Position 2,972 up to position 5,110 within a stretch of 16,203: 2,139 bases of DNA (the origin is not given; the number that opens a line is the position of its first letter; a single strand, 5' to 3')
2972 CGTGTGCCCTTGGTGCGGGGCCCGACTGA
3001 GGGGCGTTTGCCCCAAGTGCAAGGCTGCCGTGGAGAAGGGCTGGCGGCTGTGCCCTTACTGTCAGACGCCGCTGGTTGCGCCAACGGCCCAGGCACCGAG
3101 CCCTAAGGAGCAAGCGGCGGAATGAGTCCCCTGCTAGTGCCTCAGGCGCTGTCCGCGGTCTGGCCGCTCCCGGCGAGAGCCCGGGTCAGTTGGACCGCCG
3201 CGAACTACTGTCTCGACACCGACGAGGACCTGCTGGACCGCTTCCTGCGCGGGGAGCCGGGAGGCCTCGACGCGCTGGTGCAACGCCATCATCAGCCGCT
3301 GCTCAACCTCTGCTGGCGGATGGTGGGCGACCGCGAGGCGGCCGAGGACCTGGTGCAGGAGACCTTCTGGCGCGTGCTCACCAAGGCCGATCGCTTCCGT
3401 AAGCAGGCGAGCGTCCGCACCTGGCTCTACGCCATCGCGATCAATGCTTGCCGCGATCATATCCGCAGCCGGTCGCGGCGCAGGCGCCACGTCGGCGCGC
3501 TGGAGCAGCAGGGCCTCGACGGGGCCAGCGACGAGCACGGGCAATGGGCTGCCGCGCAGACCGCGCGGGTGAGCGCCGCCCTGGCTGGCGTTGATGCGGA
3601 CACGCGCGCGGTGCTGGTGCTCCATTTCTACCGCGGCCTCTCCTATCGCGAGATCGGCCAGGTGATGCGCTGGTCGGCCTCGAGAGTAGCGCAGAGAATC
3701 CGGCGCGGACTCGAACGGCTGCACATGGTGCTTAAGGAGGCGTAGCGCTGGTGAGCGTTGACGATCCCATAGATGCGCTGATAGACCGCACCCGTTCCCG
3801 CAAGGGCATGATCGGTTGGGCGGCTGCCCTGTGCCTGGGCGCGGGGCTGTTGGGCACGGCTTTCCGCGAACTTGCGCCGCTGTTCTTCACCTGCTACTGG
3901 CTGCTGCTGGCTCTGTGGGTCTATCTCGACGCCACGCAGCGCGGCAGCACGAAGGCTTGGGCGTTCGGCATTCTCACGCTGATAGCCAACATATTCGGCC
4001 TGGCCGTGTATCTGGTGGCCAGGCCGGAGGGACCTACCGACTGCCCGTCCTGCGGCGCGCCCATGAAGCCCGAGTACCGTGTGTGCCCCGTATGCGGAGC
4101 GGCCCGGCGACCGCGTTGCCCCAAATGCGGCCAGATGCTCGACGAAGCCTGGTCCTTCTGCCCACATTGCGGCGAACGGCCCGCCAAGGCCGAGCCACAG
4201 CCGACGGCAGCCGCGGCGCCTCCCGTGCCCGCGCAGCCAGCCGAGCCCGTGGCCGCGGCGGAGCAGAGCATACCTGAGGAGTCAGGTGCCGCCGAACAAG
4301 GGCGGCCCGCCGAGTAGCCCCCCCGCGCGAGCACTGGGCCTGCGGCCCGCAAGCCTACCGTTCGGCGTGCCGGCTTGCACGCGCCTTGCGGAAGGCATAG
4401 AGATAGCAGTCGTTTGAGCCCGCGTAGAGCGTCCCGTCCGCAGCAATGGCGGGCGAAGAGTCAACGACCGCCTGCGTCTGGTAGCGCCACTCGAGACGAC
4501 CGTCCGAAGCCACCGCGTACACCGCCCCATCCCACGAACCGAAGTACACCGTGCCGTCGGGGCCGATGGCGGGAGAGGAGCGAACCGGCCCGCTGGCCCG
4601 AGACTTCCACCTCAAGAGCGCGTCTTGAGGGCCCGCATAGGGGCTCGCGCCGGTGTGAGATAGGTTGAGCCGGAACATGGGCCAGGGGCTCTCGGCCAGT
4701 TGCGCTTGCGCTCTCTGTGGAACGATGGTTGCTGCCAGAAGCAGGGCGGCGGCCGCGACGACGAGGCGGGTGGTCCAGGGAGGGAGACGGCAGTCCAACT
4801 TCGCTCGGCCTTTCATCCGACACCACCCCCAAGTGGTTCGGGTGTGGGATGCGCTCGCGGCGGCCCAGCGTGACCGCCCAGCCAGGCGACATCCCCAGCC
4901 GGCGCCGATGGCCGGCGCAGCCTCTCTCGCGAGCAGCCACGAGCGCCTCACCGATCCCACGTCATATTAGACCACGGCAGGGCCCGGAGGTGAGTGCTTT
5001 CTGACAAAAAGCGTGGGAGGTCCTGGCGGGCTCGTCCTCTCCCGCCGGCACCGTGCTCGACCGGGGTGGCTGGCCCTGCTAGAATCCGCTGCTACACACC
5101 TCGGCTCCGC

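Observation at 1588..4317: Translationally coupled anti-sigma / ECF-sigma module with two interleaved double-zinc-ribbon membrane proteins and an inverted gene order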

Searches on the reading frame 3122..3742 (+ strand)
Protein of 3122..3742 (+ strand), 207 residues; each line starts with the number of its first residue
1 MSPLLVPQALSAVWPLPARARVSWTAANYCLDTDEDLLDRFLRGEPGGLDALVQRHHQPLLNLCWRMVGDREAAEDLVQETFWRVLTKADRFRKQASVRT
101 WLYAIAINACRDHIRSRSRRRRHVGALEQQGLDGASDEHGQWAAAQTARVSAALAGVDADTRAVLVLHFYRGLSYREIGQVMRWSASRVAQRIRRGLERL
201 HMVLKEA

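Call 3: search_protein_families(library=pfam, proteins=[window:3122-3742:+], max_evalue=1)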
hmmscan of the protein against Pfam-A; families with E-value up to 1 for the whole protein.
window:3122-3742:+ (207 aa): 10 families
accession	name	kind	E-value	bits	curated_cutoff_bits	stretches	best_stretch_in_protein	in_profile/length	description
PF04542.20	Sigma70_r2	-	7e-21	74.2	24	1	52-120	1-71/71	Sigma-70 region 2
PF04545.22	Sigma70_r4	-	1.3e-11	44.3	24.1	1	153-200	1-48/50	Sigma-70, region 4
PF08281.18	Sigma70_r4_2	-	3.3e-10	39.9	25.7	1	149-200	3-54/54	Sigma-70, region 4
PF22029.2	PhyR_sigma2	-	3.8e-06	27.3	27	1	67-105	15-53/55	Sigma2 domain of PhyR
PF07638.17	Sigma70_ECF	-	9.1e-06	26.1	21.1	1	69-193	44-172/185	ECF sigma factor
PF13384.12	HTH_23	-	0.00046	20.4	24.6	1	159-195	4-40/50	Homeodomain-like domain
PF06530.18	Phage_antitermQ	-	0.085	13.2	26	1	152-197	58-103/118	Phage antitermination protein Q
PF13404.12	HTH_AsnC-type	-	0.089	13.1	27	1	173-195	18-40/42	AsnC-type helix-turn-helix domain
PF13412.12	HTH_24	-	0.29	11.2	21.9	0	172-195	17-40/48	Winged helix-turn-helix DNA-binding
PF13518.12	HTH_28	-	0.63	10.6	25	0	164-195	4-35/52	Helix-turn-helix domain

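Call 12: find_homologous_proteins(query=window:3122-3742:+)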
Query window:3122-3742:+ (207 aa): 213 proteins with E <= 0.001 among 1938 candidates; the best 120 are listed.
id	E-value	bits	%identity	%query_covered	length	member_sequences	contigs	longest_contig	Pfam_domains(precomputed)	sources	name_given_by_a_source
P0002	5.1e-128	443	96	100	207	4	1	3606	PF04545.23,PF04542.21,PF08281.19,PF22029.3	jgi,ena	-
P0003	2.4e-24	104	40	77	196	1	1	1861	PF04545.23,PF04542.21,PF08281.19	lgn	-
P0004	6.9e-24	103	39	81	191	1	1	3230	PF07638.18,PF04545.23,PF04542.21,PF08281.19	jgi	jgi:RNA polymerase sigma-70 factor (ECF subfamily)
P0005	1.5e-21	95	35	84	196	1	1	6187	PF04545.23,PF04542.21,PF08281.19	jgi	-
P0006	4.8e-19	87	35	86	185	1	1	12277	PF13384.13,PF07638.18,PF04545.23,PF04542.21,PF08281.19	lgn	-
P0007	7.8e-19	86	35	76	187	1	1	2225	PF07638.18,PF04545.23,PF04542.21,PF08281.19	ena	-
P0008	1.2e-18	85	32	85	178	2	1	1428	PF07638.18,PF04545.23,PF04542.21,PF08281.19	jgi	-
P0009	1.8e-18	85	38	83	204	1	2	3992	PF07638.18,PF04545.23,PF04542.21,PF08281.19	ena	-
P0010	2.9e-18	84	38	70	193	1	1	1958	PF13384.13,PF04545.23,PF04542.21,PF08281.19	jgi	jgi:RNA polymerase sigma-70 factor (ECF subfamily)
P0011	3.0e-18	84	38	85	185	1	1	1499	PF04545.23,PF04542.21,PF08281.19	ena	-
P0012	3.5e-18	84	34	85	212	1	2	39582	PF04545.23,PF04542.21,PF08281.19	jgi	jgi:RNA polymerase sigma-70 factor (ECF subfamily)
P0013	3.7e-18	84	36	80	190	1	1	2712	PF13384.13,PF04545.23,PF04542.21,PF08281.19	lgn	-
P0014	3.9e-18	84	35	85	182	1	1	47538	PF04545.23,PF04542.21,PF08281.19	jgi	jgi:RNA polymerase sigma-70 factor (ECF subfamily)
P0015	1.0e-17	82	36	83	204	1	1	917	PF07638.18,PF04545.23,PF04542.21,PF08281.19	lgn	-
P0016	1.4e-17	82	30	83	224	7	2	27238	PF07638.18,PF04545.23,PF04542.21,PF08281.19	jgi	jgi:RNA polymerase sigma-70 factor (ECF subfamily)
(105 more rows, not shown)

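Call 15: find_encoding_contigs(protein=P0002, flank=10000, max_places=4)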
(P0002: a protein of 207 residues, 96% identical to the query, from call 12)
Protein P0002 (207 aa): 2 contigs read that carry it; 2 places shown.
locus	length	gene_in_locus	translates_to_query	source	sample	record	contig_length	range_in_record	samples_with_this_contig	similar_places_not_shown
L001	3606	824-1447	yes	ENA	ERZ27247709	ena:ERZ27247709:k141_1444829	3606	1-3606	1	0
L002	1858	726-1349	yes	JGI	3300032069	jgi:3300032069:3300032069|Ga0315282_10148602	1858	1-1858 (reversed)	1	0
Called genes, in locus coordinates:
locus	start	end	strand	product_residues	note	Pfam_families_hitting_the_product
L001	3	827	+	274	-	?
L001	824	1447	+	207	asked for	PF04542:Sigma70_r2, PF22029:PhyR_sigma2 (weak), PF08281:Sigma70_r4_2, PF04545:Sigma70_r4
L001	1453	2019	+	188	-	PF17032:Zn_ribbon_15 (faint), PF12773:DZR, PF24460:DUF7575 (weak), PF13240:Zn_Ribbon_1 (weak), PF13248:Zn_ribbon_3 (weak)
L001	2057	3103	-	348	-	-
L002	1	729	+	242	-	?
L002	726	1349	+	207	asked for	PF04542:Sigma70_r2, PF22029:PhyR_sigma2 (weak), PF08281:Sigma70_r4_2, PF04545:Sigma70_r4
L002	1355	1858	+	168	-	?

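Call 47: search_protein_families(library=ncbifam, proteins=[window:3122-3742:+], max_evalue=0.01)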
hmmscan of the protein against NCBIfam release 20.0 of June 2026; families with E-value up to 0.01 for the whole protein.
window:3122-3742:+ (207 aa): 102 families (the best 25 are shown)
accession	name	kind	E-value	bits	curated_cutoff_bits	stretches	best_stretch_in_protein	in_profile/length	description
NF009166.1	PRK12513.1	equivalog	9.7e-35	120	206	1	32-206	7-188/193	RNA polymerase sigma factor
TIGR02937.1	sigma70-ECF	superfamily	1.3e-30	106.2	42.9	1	49-200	3-161/165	sigma-70 family RNA polymerase sigma factor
NF004113.0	PRK05602.1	equivalog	2.4e-30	105.7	208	1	30-205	28-202/211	RNA polymerase sigma factor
NF007225.0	PRK09643.1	equivalog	1.5e-27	96.7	190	1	32-205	12-183/204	RNA polymerase sigma factor SigM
NF006930.0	PRK09415.1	subfamily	6.2e-26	91.3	198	1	49-206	18-177/179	RNA polymerase factor sigma C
NF007216.0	PRK09638.1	equivalog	9.6e-26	90.6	194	1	34-204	5-174/180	RNA polymerase sigma factor SigY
TIGR02950.1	SigM_subfam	subfamily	1.1e-25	90.3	147.95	1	49-203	2-157/159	RNA polymerase sigma factor, SigM family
NF007222.0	PRK09640.1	equivalog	1.3e-25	90.1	194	1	50-206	29-184/188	RNA polymerase sigma factor SigX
TIGR02983.1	SigE-fam_strep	subfamily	2.2e-25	89.4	141.55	1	49-205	8-159/162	SigE family RNA polymerase sigma factor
NF007220.0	PRK09639.1-5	equivalog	6.8e-25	87.9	260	1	50-206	6-166/181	RNA polymerase sigma factor SigX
NF007227.0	PRK09645.1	subfamily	1.2e-23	83.9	202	1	49-206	15-172/177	sigma-70 family RNA polymerase sigma factor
NF006089.0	PRK08241.1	subfamily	1.5e-23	83.5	240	1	48-129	23-104/343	RNA polymerase subunit sigma-70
NF009172.0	PRK12519.1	subfamily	2.9e-22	79.2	222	1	32-206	14-191/194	RNA polymerase sigma factor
NF007223.0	PRK09641.1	equivalog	3.1e-22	79.3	209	1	40-205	11-185/187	RNA polymerase sigma factor SigW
NF009171.0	PRK12518.1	equivalog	6.2e-22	78.3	208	1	27-202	7-182/191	RNA polymerase sigma factor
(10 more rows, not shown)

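Call 48: search_solved_structures(query=window:3122-3742:+, max_evalue=0.00001)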
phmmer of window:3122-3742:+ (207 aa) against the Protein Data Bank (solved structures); distinct sequences matched with E-value up to 0.00001: 22.
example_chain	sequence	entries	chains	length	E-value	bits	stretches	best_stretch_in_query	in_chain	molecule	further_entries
6in7_B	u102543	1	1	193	2.9e-19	72.7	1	32-204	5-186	RNA polymerase sigma-H factor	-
8z6g_B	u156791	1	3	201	3.2e-19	72.6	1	32-204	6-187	RNA polymerase sigma factor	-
9m9d_F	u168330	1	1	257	1.2e-15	60.9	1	49-201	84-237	ECF RNA polymerase sigma factor SigE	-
9m9e_F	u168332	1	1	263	1.3e-15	60.8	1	49-201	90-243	ECF RNA polymerase sigma factor SigE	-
9m98_F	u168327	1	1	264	1.3e-15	60.8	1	49-201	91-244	ECF RNA polymerase sigma factor SigE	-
5wuq_A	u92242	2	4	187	9e-14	54.8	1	43-205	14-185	ECF RNA polymerase sigma factor SigW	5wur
1or7_A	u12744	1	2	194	1.9e-13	53.7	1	33-200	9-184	RNA polymerase sigma-E factor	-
6jbq_F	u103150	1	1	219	2.2e-13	53.5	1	33-200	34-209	ECF RNA polymerase sigma-E factor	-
6dv9_F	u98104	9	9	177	2e-12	50.4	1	49-206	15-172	ECF RNA polymerase sigma factor SigL | RNA polymerase sigma factor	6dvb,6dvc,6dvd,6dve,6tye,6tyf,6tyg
4cxf_A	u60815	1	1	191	2.6e-11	46.8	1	34-203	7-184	RNA POLYMERASE SIGMA FACTOR CNRH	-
2o7g_A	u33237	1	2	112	1.9e-10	43.9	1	43-134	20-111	Probable RNA polymerase sigma-C factor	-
2mao_A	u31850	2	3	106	1.4e-09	41.1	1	33-122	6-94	RNA polymerase sigma factor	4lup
2map_A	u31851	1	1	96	1.4e-09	41.1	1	33-121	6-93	RNA polymerase sigma factor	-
7qh5_A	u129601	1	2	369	4e-09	39.6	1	49-131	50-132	RNA polymerase sigma factor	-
5uxx_A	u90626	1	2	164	4.4e-09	39.5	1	70-205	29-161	RNA polymerase sigma factor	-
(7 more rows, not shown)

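Call 57: find_encoding_contigs(protein=P0005, flank=5000, max_places=2)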
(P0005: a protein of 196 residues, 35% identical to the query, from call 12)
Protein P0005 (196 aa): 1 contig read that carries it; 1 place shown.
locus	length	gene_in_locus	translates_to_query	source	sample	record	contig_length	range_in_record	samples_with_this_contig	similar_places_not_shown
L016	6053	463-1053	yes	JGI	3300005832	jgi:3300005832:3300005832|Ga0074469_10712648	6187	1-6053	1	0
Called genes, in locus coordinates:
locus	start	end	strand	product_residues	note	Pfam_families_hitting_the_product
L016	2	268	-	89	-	?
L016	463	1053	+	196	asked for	PF04542:Sigma70_r2, PF08281:Sigma70_r4_2, PF04545:Sigma70_r4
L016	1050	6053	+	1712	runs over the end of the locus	?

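Call 58: find_encoding_contigs(protein=P0012, flank=5000, max_places=2)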
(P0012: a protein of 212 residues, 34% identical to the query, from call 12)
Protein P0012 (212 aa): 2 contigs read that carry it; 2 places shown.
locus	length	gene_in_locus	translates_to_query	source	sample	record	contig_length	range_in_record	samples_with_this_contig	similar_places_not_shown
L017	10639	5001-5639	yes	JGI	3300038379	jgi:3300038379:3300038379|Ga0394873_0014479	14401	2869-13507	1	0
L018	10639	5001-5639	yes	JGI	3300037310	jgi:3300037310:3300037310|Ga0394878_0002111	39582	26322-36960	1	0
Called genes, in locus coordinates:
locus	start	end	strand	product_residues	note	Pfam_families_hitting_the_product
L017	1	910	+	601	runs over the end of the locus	PF00664:ABC_membrane, PF02463:SMC_N (faint), PF00005:ABC_tran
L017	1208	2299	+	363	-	PF00753:Lactamase_B (weak), PF23023:Anti-Pycsar_Apyc1 (faint), PF12706:Lactamase_B_2 (weak)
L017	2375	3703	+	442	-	PF00364:Biotin_lipoyl, PF02817:E3_binding, PF00198:2-oxoacid_dh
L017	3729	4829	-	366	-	PF02073:Peptidase_M29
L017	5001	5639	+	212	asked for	PF04542:Sigma70_r2, PF04545:Sigma70_r4, PF08281:Sigma70_r4_2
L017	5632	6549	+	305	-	-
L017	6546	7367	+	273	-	-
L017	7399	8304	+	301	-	PF12698:ABC2_membrane_3 (weak)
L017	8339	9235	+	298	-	PF00005:ABC_tran, PF13304:AAA_21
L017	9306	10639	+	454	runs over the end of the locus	-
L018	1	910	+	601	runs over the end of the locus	PF00664:ABC_membrane, PF02463:SMC_N (faint), PF00005:ABC_tran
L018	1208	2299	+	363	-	PF00753:Lactamase_B (weak), PF23023:Anti-Pycsar_Apyc1 (faint), PF12706:Lactamase_B_2 (weak)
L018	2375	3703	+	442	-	PF00364:Biotin_lipoyl, PF02817:E3_binding, PF00198:2-oxoacid_dh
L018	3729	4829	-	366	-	PF02073:Peptidase_M29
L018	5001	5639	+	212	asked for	PF04542:Sigma70_r2, PF04545:Sigma70_r4, PF08281:Sigma70_r4_2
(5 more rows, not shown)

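Call 59: find_encoding_contigs(protein=P0016, flank=5000, max_places=2)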
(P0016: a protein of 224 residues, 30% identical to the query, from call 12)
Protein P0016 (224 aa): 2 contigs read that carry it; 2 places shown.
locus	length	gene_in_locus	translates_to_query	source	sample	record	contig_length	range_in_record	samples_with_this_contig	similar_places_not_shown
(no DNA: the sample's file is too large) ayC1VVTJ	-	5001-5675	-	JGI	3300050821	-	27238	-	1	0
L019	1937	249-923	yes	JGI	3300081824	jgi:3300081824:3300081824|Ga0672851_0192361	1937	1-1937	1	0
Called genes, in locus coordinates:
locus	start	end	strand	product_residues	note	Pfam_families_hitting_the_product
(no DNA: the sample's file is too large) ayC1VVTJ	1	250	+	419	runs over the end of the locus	-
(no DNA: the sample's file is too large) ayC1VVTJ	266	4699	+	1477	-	PF16313:DUF4953 (weak)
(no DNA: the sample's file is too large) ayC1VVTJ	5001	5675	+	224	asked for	PF07638:Sigma70_ECF (weak), PF04542:Sigma70_r2, PF04545:Sigma70_r4, PF08281:Sigma70_r4_2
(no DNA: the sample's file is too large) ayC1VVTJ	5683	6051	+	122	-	PF13490:zf-HC2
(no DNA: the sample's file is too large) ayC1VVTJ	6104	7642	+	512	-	PF01336:tRNA_anti-codon, PF00152:tRNA-synt_2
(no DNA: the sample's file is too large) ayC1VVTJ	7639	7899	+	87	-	?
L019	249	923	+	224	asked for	PF07638:Sigma70_ECF (weak), PF04542:Sigma70_r2, PF04545:Sigma70_r4, PF08281:Sigma70_r4_2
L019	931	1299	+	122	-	PF13490:zf-HC2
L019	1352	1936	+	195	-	?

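Call 66: list_cluster_members(proteins=[P0001, P0122, window:3122-3742:+, window:1588-2055:+, window:5013-6440:+, window:7989-9953:+])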
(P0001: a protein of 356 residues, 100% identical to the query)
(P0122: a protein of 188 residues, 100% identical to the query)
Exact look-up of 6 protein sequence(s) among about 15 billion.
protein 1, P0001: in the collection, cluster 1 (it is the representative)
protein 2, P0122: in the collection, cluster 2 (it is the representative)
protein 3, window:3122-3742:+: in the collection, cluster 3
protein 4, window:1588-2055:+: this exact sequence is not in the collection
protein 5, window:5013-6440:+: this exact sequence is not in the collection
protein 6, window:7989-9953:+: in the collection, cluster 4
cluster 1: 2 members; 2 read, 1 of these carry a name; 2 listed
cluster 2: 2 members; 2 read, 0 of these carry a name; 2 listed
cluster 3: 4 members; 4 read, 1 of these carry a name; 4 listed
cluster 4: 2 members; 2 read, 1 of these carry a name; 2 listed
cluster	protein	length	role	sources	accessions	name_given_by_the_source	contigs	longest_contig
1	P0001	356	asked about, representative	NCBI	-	-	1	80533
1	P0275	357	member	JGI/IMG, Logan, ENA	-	hypothetical protein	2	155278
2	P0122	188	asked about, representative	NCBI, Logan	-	-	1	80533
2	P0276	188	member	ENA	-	-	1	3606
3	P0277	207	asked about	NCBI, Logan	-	-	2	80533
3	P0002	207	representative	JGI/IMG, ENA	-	-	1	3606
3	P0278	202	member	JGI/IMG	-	RNA polymerase sigma-70 factor (ECF subfamily)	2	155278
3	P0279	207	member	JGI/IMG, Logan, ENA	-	-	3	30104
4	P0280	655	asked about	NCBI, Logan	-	-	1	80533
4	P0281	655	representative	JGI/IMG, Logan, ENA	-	alpha-galactosidase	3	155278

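Call 87: search_protein_families(library=padloc, proteins=[window:3122-3742:+], max_evalue=0.01)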
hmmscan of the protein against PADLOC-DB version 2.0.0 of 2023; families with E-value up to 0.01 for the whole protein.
window:3122-3742:+ (207 aa): 0 families

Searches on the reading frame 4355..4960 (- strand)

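Call 3: search_protein_families(library=pfam, proteins=[window:4355-4960:-], max_evalue=1)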
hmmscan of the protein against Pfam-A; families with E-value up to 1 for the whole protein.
window:4355-4960:- (201 aa): 4 families
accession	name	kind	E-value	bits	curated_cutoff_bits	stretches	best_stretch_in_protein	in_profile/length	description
PF13570.13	Beta-prop_ACSF4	-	3.2e-11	43.6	133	1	112-191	37-119/329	Beta-alanine-activating enzyme, beta-propeller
PF13360.13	PQQ_2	-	5.3e-06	26.7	27.6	1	116-191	55-134/233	Outer membrane protein assembly factor BamB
PF20067.5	SSL_N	-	0.00032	20.9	18.9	1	131-148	27-44/46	Strictosidine synthase-like, N-terminal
PF25292.1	Beta-prop_CGLA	-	0.091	12.6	26.8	1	142-188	51-100/316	Lambda-carrageenase beta-propeller domain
